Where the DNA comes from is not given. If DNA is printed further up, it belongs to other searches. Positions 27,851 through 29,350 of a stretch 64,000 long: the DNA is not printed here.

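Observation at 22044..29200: Eight-gene surface glycosylation island ending in a Wzy_C/O-antigen-ligase-like protein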

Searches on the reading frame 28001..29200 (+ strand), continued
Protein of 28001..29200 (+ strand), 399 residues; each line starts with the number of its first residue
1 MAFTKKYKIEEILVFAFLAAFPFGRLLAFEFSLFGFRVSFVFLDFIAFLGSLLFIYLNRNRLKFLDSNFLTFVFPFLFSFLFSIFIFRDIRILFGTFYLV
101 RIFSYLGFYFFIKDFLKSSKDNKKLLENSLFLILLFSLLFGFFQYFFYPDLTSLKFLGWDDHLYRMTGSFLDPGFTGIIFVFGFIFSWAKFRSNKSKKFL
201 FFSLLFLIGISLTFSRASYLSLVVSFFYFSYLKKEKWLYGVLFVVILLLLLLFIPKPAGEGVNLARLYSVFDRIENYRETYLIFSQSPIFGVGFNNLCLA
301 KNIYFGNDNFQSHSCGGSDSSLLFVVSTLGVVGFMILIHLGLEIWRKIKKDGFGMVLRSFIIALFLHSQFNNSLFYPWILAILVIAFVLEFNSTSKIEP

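Call 27: find_encoding_contigs(protein=P0074, flank=10000, max_places=1)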
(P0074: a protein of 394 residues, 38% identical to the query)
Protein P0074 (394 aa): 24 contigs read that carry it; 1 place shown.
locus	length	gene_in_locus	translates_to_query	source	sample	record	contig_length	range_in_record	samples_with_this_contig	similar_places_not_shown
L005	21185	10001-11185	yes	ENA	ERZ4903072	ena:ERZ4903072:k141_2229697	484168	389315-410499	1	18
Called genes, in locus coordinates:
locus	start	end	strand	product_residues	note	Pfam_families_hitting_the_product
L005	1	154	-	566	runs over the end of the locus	PF10131:PTPS_related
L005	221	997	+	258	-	PF01209:Ubie_methyltran (weak), PF13489:Methyltransf_23, PF13649:Methyltransf_25, PF13847:Methyltransf_31, PF08241:Methyltransf_11, PF08242:Methyltransf_12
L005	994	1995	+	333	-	PF13439:Glyco_transf_4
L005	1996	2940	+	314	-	PF00535:Glycos_transf_2, PF10111:Glyco_tranf_2_2, PF13506:Glyco_transf_21, PF13641:Glyco_tranf_2_3, PF13632:Glyco_trans_2_3 (weak)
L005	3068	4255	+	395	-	PF01943:Polysacc_synt, PF13440:Polysacc_synt_3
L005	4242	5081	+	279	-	PF01209:Ubie_methyltran, PF08003:Methyltransf_9, PF02353:CMAS, PF13489:Methyltransf_23, PF06325:PrmA, PF08241:Methyltransf_11, PF08242:Methyltransf_12, PF13649:Methyltransf_25, +3 more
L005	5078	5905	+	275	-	PF13489:Methyltransf_23, PF13649:Methyltransf_25, PF13847:Methyltransf_31, PF08241:Methyltransf_11, PF08242:Methyltransf_12 (weak)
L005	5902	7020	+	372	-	PF13439:Glyco_transf_4 (weak), PF20706:GT4-conflict (faint), PF13692:Glyco_trans_1_4, PF13524:Glyco_trans_1_2 (weak), PF00534:Glycos_transf_1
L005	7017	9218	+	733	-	PF00535:Glycos_transf_2, PF10111:Glyco_tranf_2_2 (weak), PF13641:Glyco_tranf_2_3, PF13231:PMT_2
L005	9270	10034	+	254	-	PF00535:Glycos_transf_2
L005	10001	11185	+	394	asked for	PF04932:Wzy_C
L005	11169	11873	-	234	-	PF09136:Glucodextran_B, PF17936:Big_6 (weak), PF19077:Big_13 (weak), PF09136:Glucodextran_B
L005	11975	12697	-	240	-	PF00175:NAD_binding_1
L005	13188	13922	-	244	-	PF23457:LysM2_NFP (faint), PF23472:LysM2_CERK1_LYK3_4_5 (faint), PF01476:LysM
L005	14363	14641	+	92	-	-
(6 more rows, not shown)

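Call 28: predict_structure(alignment_id=A1)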
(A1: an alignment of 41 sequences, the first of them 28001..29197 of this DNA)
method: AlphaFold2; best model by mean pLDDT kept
length: 399 residues; sequences in the alignment: 41
mean_pLDDT: 87.1   pTM: 0.90
mean pLDDT of the five models: 87.1, 87.0, 85.5, 83.6, 83.4
residues with pLDDT >= 90: 215; 70-90: 146; 50-70: 30; < 50: 8
segments of 3 or more residues with pLDDT < 50: 312-314, 395-399
pLDDT, mean of each block of 10 residues (from residue 1): 74 96 91 83 95 85 82 89 87 83 94 90 94 98 92 71 82 94 98 96 98 94 97 91 94 81 75 84 86 78 76 54 86 93 94 95 94 90 96 54
secondary structure, 60 per line:
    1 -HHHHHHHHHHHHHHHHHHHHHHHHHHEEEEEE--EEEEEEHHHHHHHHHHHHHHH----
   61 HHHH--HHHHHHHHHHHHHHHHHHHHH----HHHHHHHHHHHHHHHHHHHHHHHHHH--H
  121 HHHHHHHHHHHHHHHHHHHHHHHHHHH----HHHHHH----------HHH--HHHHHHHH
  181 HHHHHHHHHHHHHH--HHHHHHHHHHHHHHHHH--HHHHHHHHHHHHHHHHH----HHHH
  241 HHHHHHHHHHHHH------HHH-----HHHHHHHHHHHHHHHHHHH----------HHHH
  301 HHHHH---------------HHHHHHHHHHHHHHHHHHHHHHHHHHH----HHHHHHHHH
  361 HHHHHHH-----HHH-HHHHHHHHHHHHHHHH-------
elements in order: H2-27 E28-33 E36-41 H42-56 H61-64 H67-87 H92-117 H120-147 H152-157 H173-194 H197-213 H216-232 H237-253 H268-286 H297-305 H321-347 H352-367 H377-392
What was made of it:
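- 28001..29200 (+): Wzy_C / WaaL-fold membrane protein (399 aa, 12 TM helices). It is the predicted extracytoplasmic glycan ligase. The AF2 model has pLDDT 87 and pTM 0.90 (call 28).
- On Wzy_C / O-antigen ligase superfamily (PF04932): The AF2 model (pLDDT 87, pTM 0.90) has 12 long helices (call 28).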

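Call 31: fold_search(model_id=the predicted structure, library=pdb)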
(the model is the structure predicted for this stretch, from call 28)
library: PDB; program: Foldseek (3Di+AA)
matches with E <= 10: 91; with E <= 0.001: 1
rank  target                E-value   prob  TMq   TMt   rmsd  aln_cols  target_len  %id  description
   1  7tpg_B                1.9e-05  1.00  0.56  0.56   6.7       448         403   13  Single-Particle Cryo-EM Structure of the WaaL O-antigen ligase in its ligand bound state (released 2022-04-06)
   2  7vr5                  2.7e-01  0.14  0.13  0.10  26.9       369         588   15  Crystal structure of CmABCB1 W114Y/W161Y/W363Y/W364Y/M391W (4WY/M391W) mutant (released 2022-09-07)
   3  3wmg_A                7.5e-01  0.08  0.13  0.10  28.8       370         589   14  Crystal structure of an inward-facing eukaryotic ABC multidrug transporter G277V/A278V/A279V mutant in complex with an (released 2014-04-30)
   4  3wmf                  8.1e-01  0.09  0.13  0.10  26.3       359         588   14  Crystal structure of an inward-facing eukaryotic ABC multitrug transporter G277V/A278V/A279V mutant (released 2014-03-19)
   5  4q4a_B                8.1e-01  0.05  0.10  0.08  25.8       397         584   14  Improved model of AMP-PNP bound TM287/288 (released 2014-07-16)
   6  7rp5_A                9.6e-01  0.08  0.15  0.14  27.0       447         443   13  CLC-ec1 at pH 4.5 100mM Cl Turn (released 2022-11-16)
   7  3qf4_B                1.0e+00  0.05  0.10  0.08  26.9       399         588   13  Crystal structure of a heterodimeric ABC transporter in its inward-facing conformation (released 2012-03-28)
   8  7x1w_B                1.3e+00  0.07  0.13  0.10  29.0       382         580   12  Cryo-EM structure of human ABCD1 E630Q in the presence of ATP in inward-facing state (released 2023-03-22)
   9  5och_E                1.3e+00  0.04  0.10  0.07  26.1       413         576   11  The crystal structure of human ABCB8 in an outward-facing state (released 2018-07-25)
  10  5och_H                1.4e+00  0.05  0.10  0.08  25.7       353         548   12  The crystal structure of human ABCB8 in an outward-facing state (released 2018-07-25)
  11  6pl5_A                1.5e+00  0.21  0.26  0.29  10.8       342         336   11  Structural coordination of polymerization and crosslinking by a peptidoglycan synthase complex (released 2020-03-18)
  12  5och_D                1.6e+00  0.05  0.11  0.09  26.4       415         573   11  The crystal structure of human ABCB8 in an outward-facing state (released 2018-07-25)
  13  7zk5                  1.6e+00  0.03  0.10  0.05  28.4       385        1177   12  ABCB1 L335C mutant (mABCB1) in the outward facing state bound to AAC (released 2023-04-26)
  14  6a6n                  1.7e+00  0.05  0.11  0.08  30.0       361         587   14  Crystal structure of an inward-open apo state of the eukaryotic ABC multidrug transporter CmABCB1 (released 2019-01-16)
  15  7dqv                  1.7e+00  0.04  0.12  0.09  26.2       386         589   13  Crystal structure of a CmABCB1 mutant (released 2021-03-24)
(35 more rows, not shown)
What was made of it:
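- On Wzy_C / O-antigen ligase superfamily (PF04932): Foldseek finds WaaL 7tpg_B at E 1.9e-5, probability 1.0, TM 0.56 (call 31).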

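Call 33: find_related_loci(query=A1, collection=genome_contigs, flank=10000)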
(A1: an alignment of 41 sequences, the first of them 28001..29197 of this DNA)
Query A1 (399 aa) in genome_contigs; peptide patterns used: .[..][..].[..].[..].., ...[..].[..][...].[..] (x = any residue, [..] = any of these).
433 stretches matched a pattern; 338 encode a relative of the query (tblastn E <= 1e-3); the best 80 are kept; 80 distinct loci.
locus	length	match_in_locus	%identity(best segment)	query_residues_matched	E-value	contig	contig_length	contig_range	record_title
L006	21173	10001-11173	51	1-396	1e-100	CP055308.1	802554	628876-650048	MAG: Candidatus Woesebacteria bacterium isolate Ch104a chromosome, complete genome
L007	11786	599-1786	39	1-396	5e-84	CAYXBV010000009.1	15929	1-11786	MAG TPA_asm: uncultured Gammaproteobacteria bacterium isolate SRP191223_co1_10 genome assembly, contig: NODE_3720_length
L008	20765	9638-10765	42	4-381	3e-83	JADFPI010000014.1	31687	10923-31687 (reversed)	MAG: Patescibacteria group bacterium isolate B72T1L10 B72T1L10_NODE1639, whole genome shotgun sequence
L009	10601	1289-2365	44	3-386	1e-81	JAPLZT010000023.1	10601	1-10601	MAG: Candidatus Woesebacteria bacterium isolate LacPavin_0920_WC90_MAG_37_8 LacPavin_0920_WC90_scaffold_842709, whole ge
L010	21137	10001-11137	44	1-381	7e-80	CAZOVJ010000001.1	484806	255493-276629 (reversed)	MAG TPA_asm: uncultured Gammaproteobacteria bacterium isolate SRP068000_co4_46 genome assembly, contig: NODE_3_length_48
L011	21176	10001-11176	40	1-395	5e-80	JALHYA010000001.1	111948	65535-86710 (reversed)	MAG: Patescibacteria group bacterium isolate PFL142 seq_158811, whole genome shotgun sequence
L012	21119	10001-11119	40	10-381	2e-79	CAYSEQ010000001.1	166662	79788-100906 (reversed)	MAG TPA_asm: uncultured Gammaproteobacteria bacterium isolate binchicken_co30_31 genome assembly, contig: NODE_108_lengt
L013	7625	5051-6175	40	9-386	2e-79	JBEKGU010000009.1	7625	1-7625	MAG: Candidatus Microgenomates bacterium isolate SPRUCE 260 SPRUCE_260_9, whole genome shotgun sequence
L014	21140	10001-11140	40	1-381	3e-77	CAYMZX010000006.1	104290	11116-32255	MAG TPA_asm: uncultured Gammaproteobacteria bacterium isolate SRP231805_co4_134 genome assembly, contig: k141_8842, whol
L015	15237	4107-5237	40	6-385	2e-76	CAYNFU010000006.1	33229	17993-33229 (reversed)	MAG TPA_asm: uncultured Gammaproteobacteria bacterium isolate SRP050083_co2_220 genome assembly, contig: NODE_817_length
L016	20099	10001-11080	41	9-385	2e-76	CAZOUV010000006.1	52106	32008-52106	MAG TPA_asm: uncultured Gammaproteobacteria bacterium isolate SRP319275_co4_254 genome assembly, contig: NODE_356_length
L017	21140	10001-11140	38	13-395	3e-76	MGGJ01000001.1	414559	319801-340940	MAG: Candidatus Woesebacteria bacterium RIFCSPHIGHO2_01_FULL_39_32 rifcsphigho2_01_scaffold_107, whole genome shotgun se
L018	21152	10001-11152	39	5-390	6e-76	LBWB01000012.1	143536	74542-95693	MAG: Candidatus Woesebacteria bacterium GW2011_GWB1_39_12 UT24_C0012, whole genome shotgun sequence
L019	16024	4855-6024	41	1-393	2e-75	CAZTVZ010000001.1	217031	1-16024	MAG TPA_asm: uncultured Gammaproteobacteria bacterium isolate binchicken_co27_378 genome assembly, contig: NODE_55_lengt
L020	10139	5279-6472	41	1-397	7e-74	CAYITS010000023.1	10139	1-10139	MAG TPA_asm: uncultured Gammaproteobacteria bacterium isolate ERP119705_co3_637 genome assembly, contig: NODE_8126_lengt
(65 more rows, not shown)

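Call 62: search_protein_families(library=phrogs, proteins=[window:28001-29197:+], max_evalue=0.01)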
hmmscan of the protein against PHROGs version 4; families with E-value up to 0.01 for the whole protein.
window:28001-29197:+ (399 aa): 0 families
